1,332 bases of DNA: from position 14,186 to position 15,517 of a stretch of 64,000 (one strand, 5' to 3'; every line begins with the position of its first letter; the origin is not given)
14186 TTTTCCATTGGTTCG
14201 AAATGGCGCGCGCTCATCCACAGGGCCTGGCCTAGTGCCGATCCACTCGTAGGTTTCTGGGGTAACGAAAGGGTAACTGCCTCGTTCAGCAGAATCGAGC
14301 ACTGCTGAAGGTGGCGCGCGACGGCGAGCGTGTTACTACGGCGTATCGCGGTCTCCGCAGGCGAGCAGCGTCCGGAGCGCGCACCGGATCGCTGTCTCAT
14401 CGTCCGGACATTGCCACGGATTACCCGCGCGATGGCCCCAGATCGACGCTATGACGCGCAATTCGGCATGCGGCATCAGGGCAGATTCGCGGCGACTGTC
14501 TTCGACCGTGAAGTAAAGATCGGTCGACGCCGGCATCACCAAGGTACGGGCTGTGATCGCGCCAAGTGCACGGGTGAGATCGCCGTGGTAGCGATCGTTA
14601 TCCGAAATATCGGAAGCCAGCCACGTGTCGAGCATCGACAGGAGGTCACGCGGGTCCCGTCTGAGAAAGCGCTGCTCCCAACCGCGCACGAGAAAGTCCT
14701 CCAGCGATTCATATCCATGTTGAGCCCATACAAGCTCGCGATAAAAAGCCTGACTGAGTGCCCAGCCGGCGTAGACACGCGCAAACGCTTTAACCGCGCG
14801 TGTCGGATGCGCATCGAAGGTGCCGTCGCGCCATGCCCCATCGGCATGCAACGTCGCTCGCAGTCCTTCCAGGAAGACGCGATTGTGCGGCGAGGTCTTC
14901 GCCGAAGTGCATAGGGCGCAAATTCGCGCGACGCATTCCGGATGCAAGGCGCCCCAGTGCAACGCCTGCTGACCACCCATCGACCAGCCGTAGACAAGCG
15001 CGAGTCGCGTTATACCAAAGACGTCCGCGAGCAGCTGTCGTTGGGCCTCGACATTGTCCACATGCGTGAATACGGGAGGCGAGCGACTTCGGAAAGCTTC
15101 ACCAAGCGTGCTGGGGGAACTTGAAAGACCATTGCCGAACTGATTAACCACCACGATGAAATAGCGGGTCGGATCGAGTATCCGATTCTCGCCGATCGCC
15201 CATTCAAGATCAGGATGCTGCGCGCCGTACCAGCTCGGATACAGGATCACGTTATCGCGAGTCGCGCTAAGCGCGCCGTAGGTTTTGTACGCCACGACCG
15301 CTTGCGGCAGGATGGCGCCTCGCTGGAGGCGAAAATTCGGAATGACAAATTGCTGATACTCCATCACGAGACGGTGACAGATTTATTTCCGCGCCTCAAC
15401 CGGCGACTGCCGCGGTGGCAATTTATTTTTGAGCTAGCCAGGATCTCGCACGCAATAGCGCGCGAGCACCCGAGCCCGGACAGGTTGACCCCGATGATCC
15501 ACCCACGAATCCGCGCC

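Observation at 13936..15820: Direct ~240 bp repeats flank an intact MetX-like gene; one copy abuts an IS91 tnpA 3' end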

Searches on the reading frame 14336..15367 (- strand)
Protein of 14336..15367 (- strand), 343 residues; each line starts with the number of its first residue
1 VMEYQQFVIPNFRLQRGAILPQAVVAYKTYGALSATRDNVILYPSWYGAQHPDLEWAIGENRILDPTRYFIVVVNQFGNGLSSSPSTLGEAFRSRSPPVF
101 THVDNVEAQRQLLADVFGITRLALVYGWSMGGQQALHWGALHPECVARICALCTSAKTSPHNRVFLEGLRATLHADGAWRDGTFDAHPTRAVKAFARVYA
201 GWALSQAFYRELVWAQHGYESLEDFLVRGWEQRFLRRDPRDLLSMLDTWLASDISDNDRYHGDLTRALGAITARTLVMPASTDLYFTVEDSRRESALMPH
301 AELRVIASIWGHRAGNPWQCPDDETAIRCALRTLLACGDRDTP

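Call 9: search_protein_families(library=pfam, proteins=[window:14336-15367:-], max_evalue=0.001)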
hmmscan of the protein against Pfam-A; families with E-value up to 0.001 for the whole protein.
window:14336-15367:- (343 aa): 2 families
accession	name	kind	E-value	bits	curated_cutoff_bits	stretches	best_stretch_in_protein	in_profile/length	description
PF00561.26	Abhydrolase_1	-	2.5e-13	50.7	25.8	1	58-307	18-234/245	alpha/beta hydrolase fold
PF12697.13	Abhydrolase_6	-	1.5e-06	29.5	26.3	1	71-323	28-212/217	Alpha/beta hydrolase family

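Call 18: find_encoding_contigs(protein=window:14336-15367:-, flank=10000, max_places=10)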
Protein window:14336-15367:- (343 aa): no gene with exactly this product is on record in the collection.

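Call 19: find_encoding_contigs(protein=window:14336-15364:-, flank=10000, max_places=10)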
Protein window:14336-15364:- (342 aa): 3 contigs read that carry it; 2 places shown.
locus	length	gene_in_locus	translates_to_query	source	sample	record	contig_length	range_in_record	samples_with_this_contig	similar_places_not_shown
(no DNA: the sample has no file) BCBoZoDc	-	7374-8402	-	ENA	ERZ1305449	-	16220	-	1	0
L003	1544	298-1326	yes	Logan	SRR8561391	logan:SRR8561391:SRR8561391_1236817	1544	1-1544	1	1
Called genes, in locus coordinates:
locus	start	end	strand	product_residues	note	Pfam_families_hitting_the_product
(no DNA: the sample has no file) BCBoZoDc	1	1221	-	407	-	?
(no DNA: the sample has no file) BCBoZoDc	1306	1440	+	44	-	-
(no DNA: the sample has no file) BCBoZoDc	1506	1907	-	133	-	PF01042:Ribonuc_L-PSP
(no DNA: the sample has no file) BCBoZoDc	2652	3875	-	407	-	PF00872:Transposase_mut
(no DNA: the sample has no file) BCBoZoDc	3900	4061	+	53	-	-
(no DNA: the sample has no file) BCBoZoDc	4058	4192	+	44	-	-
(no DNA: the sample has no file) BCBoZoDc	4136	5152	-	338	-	PF07690:MFS_1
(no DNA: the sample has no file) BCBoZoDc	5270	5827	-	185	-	PF09347:DUF1989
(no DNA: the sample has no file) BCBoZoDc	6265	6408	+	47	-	PF13450:NAD_binding_8 (weak)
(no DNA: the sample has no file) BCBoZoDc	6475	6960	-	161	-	-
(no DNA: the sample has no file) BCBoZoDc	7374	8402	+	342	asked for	PF00561:Abhydrolase_1, PF12697:Abhydrolase_6 (weak)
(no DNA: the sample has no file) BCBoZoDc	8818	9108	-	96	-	-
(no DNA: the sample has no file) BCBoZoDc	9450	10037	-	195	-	PF04986:Y2_Tnp (weak)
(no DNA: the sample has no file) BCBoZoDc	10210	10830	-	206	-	PF08028:Acyl-CoA_dh_2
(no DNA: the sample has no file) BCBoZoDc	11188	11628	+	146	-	-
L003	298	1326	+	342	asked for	PF00561:Abhydrolase_1, PF12697:Abhydrolase_6 (weak)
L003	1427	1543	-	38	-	?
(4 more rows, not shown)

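Call 56: search_protein_families(library=ncbifam, proteins=[window:14336-15364:-], max_evalue=0.00001)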
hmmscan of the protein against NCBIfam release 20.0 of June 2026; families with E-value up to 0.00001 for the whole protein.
window:14336-15364:- (342 aa): 8 families
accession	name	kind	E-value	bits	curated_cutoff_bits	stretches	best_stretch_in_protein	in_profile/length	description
NF005757.0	PRK07581.1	subfamily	5.3e-141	469.4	332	1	2-335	6-338/339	hypothetical protein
TIGR01392.2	MetX_acetyl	equivalog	5.4e-39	134.3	500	1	9-312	3-333/351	homoserine O-acetyltransferase MetX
NF001209.0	PRK00175.1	equivalog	1.2e-35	123.1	331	1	9-312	21-355/381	homoserine O-acetyltransferase MetX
NF005262.1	PRK06765.1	equivalog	5.7e-29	101.2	450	1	2-313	3-349/366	E22 family MetX-like putative esterase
NF047917.1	MetX_acetyl_MTB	exception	2.4e-26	92.7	475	1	6-312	10-342/361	homoserine O-acetyltransferase MetX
NF005071.0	PRK06489.1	equivalog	1.6e-24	86.7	305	1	4-195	33-231/362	hypothetical protein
NF047916.1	MetX_succinyl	exception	3.2e-23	82.3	560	1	11-293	16-326/370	homoserine O-succinyltransferase MetX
NF051488.1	bifunc_PcaDC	exception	1.3e-06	27.9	390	0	99-160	58-118/375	bifunctional 3-oxoadipate enol-lactonase/4-carboxymuconolactone decarboxylase PcaDC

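Call 59: find_homologous_proteins(query=window:14336-15364:-, max_evalue=1e-40)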
Query window:14336-15364:- (342 aa): 7993 proteins with E <= 1e-40 among 8000 candidates; the best 120 are listed.
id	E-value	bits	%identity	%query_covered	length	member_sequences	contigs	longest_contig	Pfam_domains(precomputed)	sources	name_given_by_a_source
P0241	1.1e-235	799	100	100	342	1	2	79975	PF12697.14,PF00561.27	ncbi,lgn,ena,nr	ncbi:MAG: alpha/beta fold hydrolase [Gammaproteobacteria bacterium]|nr:alpha/beta fold hydrolase [Ga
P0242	5.2e-149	514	66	98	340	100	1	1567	PF12697.14,PF00561.27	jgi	jgi:homoserine O-acetyltransferase/O-succinyltransferase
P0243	6.0e-149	514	68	96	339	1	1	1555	PF12697.14,PF00561.27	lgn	-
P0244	1.7e-147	509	66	98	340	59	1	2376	PF00561.27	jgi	jgi:homoserine O-acetyltransferase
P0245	5.4e-147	507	66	98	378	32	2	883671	PF12697.14,PF00561.27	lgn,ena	-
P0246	1.0e-146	507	65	98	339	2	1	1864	PF12697.14,PF00561.27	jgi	-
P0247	1.1e-146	506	69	94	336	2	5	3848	PF12697.14,PF00561.27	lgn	-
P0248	1.5e-146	506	66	98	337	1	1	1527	PF00561.27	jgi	-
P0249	4.4e-146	504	67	97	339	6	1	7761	PF00561.27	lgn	-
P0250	4.9e-146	504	65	97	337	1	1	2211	PF00561.27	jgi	jgi:homoserine O-acetyltransferase/O-succinyltransferase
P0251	6.8e-146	504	66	98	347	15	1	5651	PF00561.27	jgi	-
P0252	7.4e-146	504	66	97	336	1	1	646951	PF12697.14,PF00561.27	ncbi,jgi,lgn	jgi:homoserine O-acetyltransferase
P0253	7.9e-146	504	66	98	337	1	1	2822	PF12697.14,PF00561.27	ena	-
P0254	8.0e-146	504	64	98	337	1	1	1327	PF12697.14,PF00561.27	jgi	jgi:homoserine O-acetyltransferase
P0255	8.2e-146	504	65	98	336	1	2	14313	PF12697.14,PF00561.27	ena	-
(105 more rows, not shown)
